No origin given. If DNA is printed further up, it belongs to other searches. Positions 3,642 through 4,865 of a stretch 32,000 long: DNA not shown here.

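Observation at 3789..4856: Sortase-fold protein next to LAxTG substrates has lost both catalytic residues (GHR to GRQ, TLxTC to LISAEG)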

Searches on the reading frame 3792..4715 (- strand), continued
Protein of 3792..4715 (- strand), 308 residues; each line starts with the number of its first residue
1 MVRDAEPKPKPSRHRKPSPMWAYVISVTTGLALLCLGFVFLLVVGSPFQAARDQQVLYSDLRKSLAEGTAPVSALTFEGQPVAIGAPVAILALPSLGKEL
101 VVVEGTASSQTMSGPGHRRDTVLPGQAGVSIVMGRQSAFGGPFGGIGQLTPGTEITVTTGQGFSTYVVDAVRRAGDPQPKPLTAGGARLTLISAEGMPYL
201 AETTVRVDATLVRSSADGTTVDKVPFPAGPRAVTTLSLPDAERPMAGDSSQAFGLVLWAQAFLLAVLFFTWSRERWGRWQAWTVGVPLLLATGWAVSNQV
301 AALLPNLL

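Call 21: find_related_loci(query=A1, collection=genome_contigs, flank=10000)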
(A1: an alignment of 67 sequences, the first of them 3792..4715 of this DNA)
Query A1 (308 aa) in genome_contigs; peptide patterns used: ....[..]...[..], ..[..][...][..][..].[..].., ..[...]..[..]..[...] (x = any residue, [..] = any of these).
600 stretches matched a pattern (row limit reached: there are more); 479 encode a relative of the query (tblastn E <= 1e-3); the best 80 are kept; 80 distinct loci.
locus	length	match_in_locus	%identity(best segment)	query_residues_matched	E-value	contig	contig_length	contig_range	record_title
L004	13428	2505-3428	78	2-308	3e-156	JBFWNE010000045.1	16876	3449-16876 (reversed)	MAG: Candidatus Nanopelagicales bacterium isolate CA_2019_TPBF_105 NODE_15284_length_16876_cov_8.504985_TPBF, whole geno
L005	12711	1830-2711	50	6-308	3e-82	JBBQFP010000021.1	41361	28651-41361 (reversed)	MAG: Actinomycetes bacterium isolate Co_metawrap_1023 Cmw_1023_k141_27284700_length_41361_cov_15.9971, whole genome shot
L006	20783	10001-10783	52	38-308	1e-77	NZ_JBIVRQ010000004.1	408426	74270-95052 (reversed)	Micromonospora sp. NPDC092111 NPDC092111_190_B10.ctg-0004, whole genome shotgun sequence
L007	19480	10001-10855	47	31-308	1e-73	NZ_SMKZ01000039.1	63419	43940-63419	Jiangella asiatica strain 5K138 NODE_39_length_63419_cov_31.9569, whole genome shotgun sequence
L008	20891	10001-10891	48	6-308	3e-72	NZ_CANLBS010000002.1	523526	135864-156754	Uncultured Streptomyces sp. isolate 3-371-J.fasta NODE_2, whole genome shotgun sequence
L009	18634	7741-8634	46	10-308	7e-72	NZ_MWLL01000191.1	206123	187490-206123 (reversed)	Kineosporia sp. R_H_3 ECOMGDLI_191, whole genome shotgun sequence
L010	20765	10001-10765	51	43-308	2e-71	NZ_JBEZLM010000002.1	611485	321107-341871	Streptomyces sp. NPDC048290 NPDC048290_149_B10.ctg-0002, whole genome shotgun sequence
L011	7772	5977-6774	46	33-308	2e-71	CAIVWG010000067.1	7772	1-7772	uncultured bacterium isolate LaPlata-a_bin-1899 genome assembly, contig: bin-1899:067/277, whole genome shotgun sequence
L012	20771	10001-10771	50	41-308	7e-71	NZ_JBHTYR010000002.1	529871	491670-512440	Streptomyces sp. NPDC056716 NPDC056716_T14_D9.ctg-0002, whole genome shotgun sequence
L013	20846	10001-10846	48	17-308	7e-71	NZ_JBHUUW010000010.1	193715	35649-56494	Streptomyces sp. NPDC057137 NPDC057137_T17_A10.ctg-0010, whole genome shotgun sequence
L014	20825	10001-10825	47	24-308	6e-71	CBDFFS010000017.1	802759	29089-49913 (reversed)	MAG: Actinoplanes sp. isolate f29e11ee-109f-495e-9674-86847267c4ca genome assembly, contig: contig_15, whole genome shot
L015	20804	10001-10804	51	31-308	5e-71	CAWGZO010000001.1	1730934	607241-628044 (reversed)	MAG: uncultured Actinomycetota bacterium isolate MFD09730.bin.2.34 genome assembly, contig: contig_10792, whole genome s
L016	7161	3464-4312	48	15-307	9e-71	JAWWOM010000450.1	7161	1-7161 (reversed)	MAG: Frankiales bacterium isolate BP_347 scaffold_1784276, whole genome shotgun sequence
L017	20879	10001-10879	47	6-308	3e-70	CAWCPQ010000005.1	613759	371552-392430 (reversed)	MAG: uncultured Actinomycetota bacterium isolate MFD09368.bin.1.210 genome assembly, contig: contig_983, whole genome sh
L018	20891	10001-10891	45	1-300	7e-70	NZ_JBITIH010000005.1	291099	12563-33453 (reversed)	Micromonospora sp. NPDC050417 NPDC050417_58_G12.ctg-0005, whole genome shotgun sequence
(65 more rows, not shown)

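Call 24: predict_structure(alignment_id=A1)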
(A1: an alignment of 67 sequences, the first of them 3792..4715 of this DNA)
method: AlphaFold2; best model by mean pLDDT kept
length: 308 residues; sequences in the alignment: 67
mean_pLDDT: 92.3   pTM: 0.86
mean pLDDT of the five models: 92.3, 92.2, 91.6, 90.3, 90.2
residues with pLDDT >= 90: 234; 70-90: 66; 50-70: 6; < 50: 2
segments of 3 or more residues with pLDDT < 50: none
pLDDT, mean of each block of 10 residues (from residue 1): 74 88 88 87 87 95 97 95 97 96 95 94 98 77 88 98 98 96 97 88 94 97 97 93 91 95 94 94 93 92 86
secondary structure, 60 per line:
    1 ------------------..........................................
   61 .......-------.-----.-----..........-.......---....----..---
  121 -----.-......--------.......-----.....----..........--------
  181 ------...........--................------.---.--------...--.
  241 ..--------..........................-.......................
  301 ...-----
elements in order: H19-67 E87-93 E98-104 H108-111 E128-133 H142-148 E154-158 E163-172 E187-197 E200-215 H251-276 H278-303
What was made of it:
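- Checked: The AlphaFold2 model has pLDDT 92.3 and pTM 0.86 (call 24). The two extra C-terminal helices are predicted at residues 251-276 and 278-303 of the 308-aa form (call 24).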

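Call 25: search_protein_families(library=ncbifam, proteins=[L003:2954-4705:+, L003:4702-7134:+, L003:7302-8345:+, L003:8458-9912:+, L003:652-1641:+, L003:1656-2957:+, L003:10972-11850:+], max_evalue=0.01)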
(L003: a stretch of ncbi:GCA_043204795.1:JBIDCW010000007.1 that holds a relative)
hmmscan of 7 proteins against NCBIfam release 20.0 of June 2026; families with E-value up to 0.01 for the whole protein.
L003:2954-4705:+ (583 aa): 3 families
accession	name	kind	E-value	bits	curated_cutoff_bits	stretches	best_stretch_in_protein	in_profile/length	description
TIGR00975.1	3a0107s03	equivalog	1e-59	202.2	205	1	44-382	1-311/315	phosphate ABC transporter substrate-binding protein PstS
NF008171.0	PRK10918.1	equivalog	2.2e-33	115.7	339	1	38-376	23-327/346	phosphate ABC transporter substrate-binding protein PstS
TIGR02136.1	ptsS_2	subfamily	4.7e-12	45.7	206.6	1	19-231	13-195/295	phosphate ABC transporter substrate-binding protein PstS family protein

L003:4702-7134:+ (810 aa): 1 family
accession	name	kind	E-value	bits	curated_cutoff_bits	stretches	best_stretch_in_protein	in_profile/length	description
TIGR00975.1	3a0107s03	equivalog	9.2e-08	31.5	205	1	563-683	195-310/315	phosphate ABC transporter substrate-binding protein PstS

L003:7302-8345:+ (347 aa): 0 families

L003:8458-9912:+ (484 aa): 1 family
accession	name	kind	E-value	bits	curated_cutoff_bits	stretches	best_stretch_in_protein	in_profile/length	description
NF058582.1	Microco_LAVTG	domain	0.00021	21.3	27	1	441-473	1-33/34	LAVTG motif-containing sortase-dependent surface protein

L003:652-1641:+ (329 aa): 15 families
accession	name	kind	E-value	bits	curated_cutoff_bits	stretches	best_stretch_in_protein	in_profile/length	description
TIGR02138.1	phosphate_pstC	equivalog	1.7e-76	257.1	196.45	1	19-320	1-294/296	phosphate ABC transporter permease subunit PstC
NF008435.0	PRK11275.1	equivalog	2.4e-55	187.9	502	1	19-320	16-311/319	phosphate ABC transporter permease PstC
TIGR00974.1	3a0107s02c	equivalog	9.4e-37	126.6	193.45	2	174-320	122-269/272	phosphate ABC transporter permease PstA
NF008430.0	PRK11268.1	equivalog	1.4e-14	53.9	439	2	182-256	154-229/295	phosphate ABC transporter permease PstA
TIGR02141.1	modB_ABC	equivalog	2e-08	34.1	182.6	1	81-258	3-158/208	molybdate ABC transporter permease subunit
TIGR00969.1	3a0106s02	subfamily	5.3e-08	32.7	240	1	69-310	55-265/272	sulfate ABC transporter permease subunit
NF006939.0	PRK09421.1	equivalog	8.4e-08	31.9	262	1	81-262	15-175/230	molybdate ABC transporter permease subunit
TIGR01581.1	Mo_ABC_porter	hypoth_equivalog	1.3e-07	31.3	210.3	1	188-257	110-180/225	ABC transporter permease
TIGR02140.1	permease_CysW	equivalog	3.6e-07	30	329.1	1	79-310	50-251/261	sulfate ABC transporter permease subunit CysW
NF038017.1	ABC_perm1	subfamily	1.4e-06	28.4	100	1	175-258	69-149/184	ABC transporter permease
NF008208.0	PRK10971.1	equivalog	9.5e-06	25.3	415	1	73-308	56-260/277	sulfate/thiosulfate ABC transporter permease CysT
TIGR02139.1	permease_CysT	equivalog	2.5e-05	24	246.1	1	74-299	49-248/265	sulfate ABC transporter permease subunit CysT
NF008620.0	PRK11602.1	equivalog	4.4e-05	22.8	442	1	79-259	67-225/291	sulfate/thiosulfate ABC transporter permease CysW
TIGR03255.1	PhnV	equivalog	0.00013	21.8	358.7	0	180-269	141-230/270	2-aminoethylphosphonate ABC transport system, membrane component PhnV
NF007963.0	PRK10683.1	equivalog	0.00033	20.2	489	1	184-259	190-263/317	putrescine ABC transporter permease PotH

L003:1656-2957:+ (433 aa): 19 families
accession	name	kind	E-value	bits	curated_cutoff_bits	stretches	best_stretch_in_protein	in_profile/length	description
TIGR00974.1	3a0107s02c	equivalog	3.5e-63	213.3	193.45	1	119-384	3-266/272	phosphate ABC transporter permease PstA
NF008430.0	PRK11268.1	equivalog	9.7e-39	133.2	439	1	126-383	34-288/295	phosphate ABC transporter permease PstA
TIGR02138.1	phosphate_pstC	equivalog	3.8e-38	131.2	196.45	1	121-384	8-291/296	phosphate ABC transporter permease subunit PstC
NF008435.0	PRK11275.1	equivalog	7e-19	68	502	2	248-381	171-298/319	phosphate ABC transporter permease PstC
TIGR02141.1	modB_ABC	equivalog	5.9e-12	45.7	182.6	1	186-337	8-171/208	molybdate ABC transporter permease subunit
TIGR02139.1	permease_CysT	equivalog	3.6e-11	43.2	246.1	1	239-330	126-215/265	sulfate ABC transporter permease subunit CysT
NF006939.0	PRK09421.1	equivalog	6.7e-11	42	262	1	227-377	61-215/230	molybdate ABC transporter permease subunit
NF038017.1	ABC_perm1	subfamily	2.5e-10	40.7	100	1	185-328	9-152/184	ABC transporter permease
TIGR00969.1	3a0106s02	subfamily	3.5e-09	36.5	240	1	235-379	133-264/272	sulfate ABC transporter permease subunit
TIGR01581.1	Mo_ABC_porter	hypoth_equivalog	3.6e-08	33.2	210.3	1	181-330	26-186/225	ABC transporter permease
NF008208.0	PRK10971.1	equivalog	1.8e-07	30.9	415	1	182-382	64-269/277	sulfate/thiosulfate ABC transporter permease CysT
NF008620.0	PRK11602.1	equivalog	4.9e-07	29.2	442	1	174-380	62-267/291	sulfate/thiosulfate ABC transporter permease CysW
TIGR02140.1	permease_CysW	equivalog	8.4e-07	28.7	329.1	1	174-338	45-221/261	sulfate ABC transporter permease subunit CysW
NF040839.1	tungstate_WtpB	equivalog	0.00012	21.8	340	1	176-330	44-208/251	tungstate ABC transporter permease WtpB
TIGR03416.1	ABC_choXWV_perm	equivalog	0.00034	20.2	363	1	179-305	89-208/267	choline ABC transporter permease subunit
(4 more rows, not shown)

L003:10972-11850:+ (292 aa): 192 families (the best 25 are shown)
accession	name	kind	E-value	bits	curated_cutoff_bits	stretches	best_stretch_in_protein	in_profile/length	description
TIGR00972.1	3a0107s01c2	equivalog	1.7e-102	342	343.2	1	39-292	2-248/248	phosphate ABC transporter ATP-binding protein PstB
NF010860.0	PRK14267.1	equivalog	5.5e-80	268.7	412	1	39-292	5-253/253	phosphate ABC transporter ATP-binding protein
NF010851.0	PRK14258.1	subfamily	1.4e-79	267.2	425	1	41-291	10-260/261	phosphate ABC transporter ATP-binding protein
NF010864.0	PRK14271.1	equivalog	2.7e-72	243.2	561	1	28-290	11-265/276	phosphate ABC transporter ATP-binding protein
NF010840.0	PRK14246.1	equivalog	2.4e-70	237.1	425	1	50-291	22-256/257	phosphate ABC transporter ATP-binding protein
NF007027.0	PRK09493.1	equivalog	7.4e-46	156.4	379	1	42-287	5-236/240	glutamine ABC transporter ATP-binding protein GlnQ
NF008428.0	PRK11264.1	equivalog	3.2e-45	154.3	406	1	43-288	8-245/250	L-cystine ABC transporter ATP-binding protein TcyN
TIGR03005.1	ectoine_ehuA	equivalog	9.6e-44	149.5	345.4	1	42-287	4-247/252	ectoine/hydroxyectoine ABC transporter ATP-binding protein EhuA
TIGR03265.1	PhnT2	equivalog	6.9e-43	147.2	457.7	1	38-287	4-235/353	putative 2-aminoethylphosphonate ABC transporter ATP-binding protein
TIGR01186.1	proV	subfamily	8.8e-43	146.8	326.6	1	49-287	4-230/363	betaine/proline/choline family ABC transporter ATP-binding protein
NF008513.0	PRK11432.1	equivalog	2.5e-40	138.5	496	1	41-279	9-229/351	ferric ABC transporter ATP-binding protein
NF008338.0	PRK11124.1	equivalog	5e-40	137.5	369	1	40-287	4-240/242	arginine ABC transporter ATP-binding protein ArtP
TIGR00968.1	3a0106s01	subfamily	9.7e-40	136.6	342.75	1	42-286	4-230/237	sulfate ABC transporter ATP-binding protein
TIGR02314.1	ABC_MetN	equivalog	2.4e-39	135.3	499.7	1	52-288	19-242/343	methionine ABC transporter ATP-binding protein MetN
NF043075.1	MMSYN1_0197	equivalog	7.4e-39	133.6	550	1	39-287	3-233/341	spermidine/putrescine ABC transporter ATP-binding protein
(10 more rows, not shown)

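Call 30: fold_search(model_id=the predicted structure, library=pdb)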
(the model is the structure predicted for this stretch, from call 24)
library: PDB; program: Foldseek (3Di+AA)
matches with E <= 10: 200; with E <= 0.001: 125
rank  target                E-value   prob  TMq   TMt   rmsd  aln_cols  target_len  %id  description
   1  5k9a                  3.2e-09  1.00  0.37  0.51   9.7       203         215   17  Sortase A from Corynebacterium diphtheriae (released 2016-06-15)
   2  5uus_A                6.3e-09  1.00  0.37  0.53   3.6       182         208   22  SrtF sortase from Corynebacterium diphtheriae (released 2017-03-22)
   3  3rcc_F                7.5e-09  1.00  0.36  0.77   3.4       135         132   16  Crystal Structure of the Streptococcus agalactiae Sortase A (released 2011-09-07)
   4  3rcc_O                7.5e-09  1.00  0.35  0.76   3.6       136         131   15  Crystal Structure of the Streptococcus agalactiae Sortase A (released 2011-09-07)
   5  5go6                  8.9e-09  1.00  0.37  0.72   9.2       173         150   25  Structure of sortase E T196V mutant from Streptomyces avermitilis (released 2017-07-26)
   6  4d70_A                9.5e-09  1.00  0.38  0.70   4.8       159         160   19  Structural, biophysical and biochemical analyses of a Clostridium perfringens Sortase D5 transpeptidase (released 2015-07-15)
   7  9m2n_A                1.0e-08  1.00  0.36  0.64   4.6       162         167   21  Crystal Structure of the double mutant (Y128A and C222A) of Sortase E mutant from Thermobifida fusca (released 2026-03-04)
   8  9m5j_A                1.1e-08  1.00  0.36  0.64   4.9       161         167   22  Crystal Structure of the double mutant (P94A and Y128A) of Sortase E from Thermobifida fusca (released 2026-03-11)
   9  3rbk_B                1.1e-08  1.00  0.35  0.57  10.4       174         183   16  The Type II Crystal Structure of Streptococcus agalactiae Sortase C1 (released 2011-09-07)
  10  3tbe_F                1.1e-08  1.00  0.36  0.57   9.6       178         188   17  The crystal structure of the complex of Streptococcus agalactiae sortase C1 and MTSET (released 2011-10-26)
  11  9m4u_A                1.1e-08  1.00  0.37  0.64   5.0       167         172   22  Crystal Structure of Sortase E mutant P94A from Thermobifida fusca (released 2026-03-04)
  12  2xwg_C                1.1e-08  1.00  0.37  0.62   9.5       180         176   20  Crystal structure of sortase C-1 from Actinomyces oris (formerly Actinomyces naeslundii) (released 2011-02-23)
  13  8t28                  1.4e-08  1.00  0.36  0.58   4.4       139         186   22  The crystal structure of SrtC2 sortase from Actinomyces oris (released 2024-04-17)
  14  2xwg_D                1.4e-08  1.00  0.35  0.57  10.2       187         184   21  Crystal structure of sortase C-1 from Actinomyces oris (formerly Actinomyces naeslundii) (released 2011-02-23)
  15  6bwe_B                1.4e-08  1.00  0.38  0.61   7.3       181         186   17  Sortase A from Corynebacterium diphtheriae, lid mutant (released 2017-12-27)
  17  5cuw                  1.9e-08  1.00  0.40  0.73   3.6       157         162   22  Crystal structure of Sortase E1 from Streptomyces coelicolor with tripeptide in the active site (released 2016-08-17)
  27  5go5                  2.8e-08  1.00  0.38  0.73   3.8       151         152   28  Structure of sortase E from Streptomyces avermitilis (released 2017-03-15)
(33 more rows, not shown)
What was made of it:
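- On Sortase superfamily (Pfam PF04203): AF2 pLDDT 92.3; the listed Foldseek PDB matches (top 50 shown) are all sortases, with TM up to 0.77 normalised to the target (calls 24, 30)
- Checked: All its top Foldseek PDB matches are sortases: SrtE1 5cuw with TM 0.73, and 5go5 with 28% identity (call 30).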
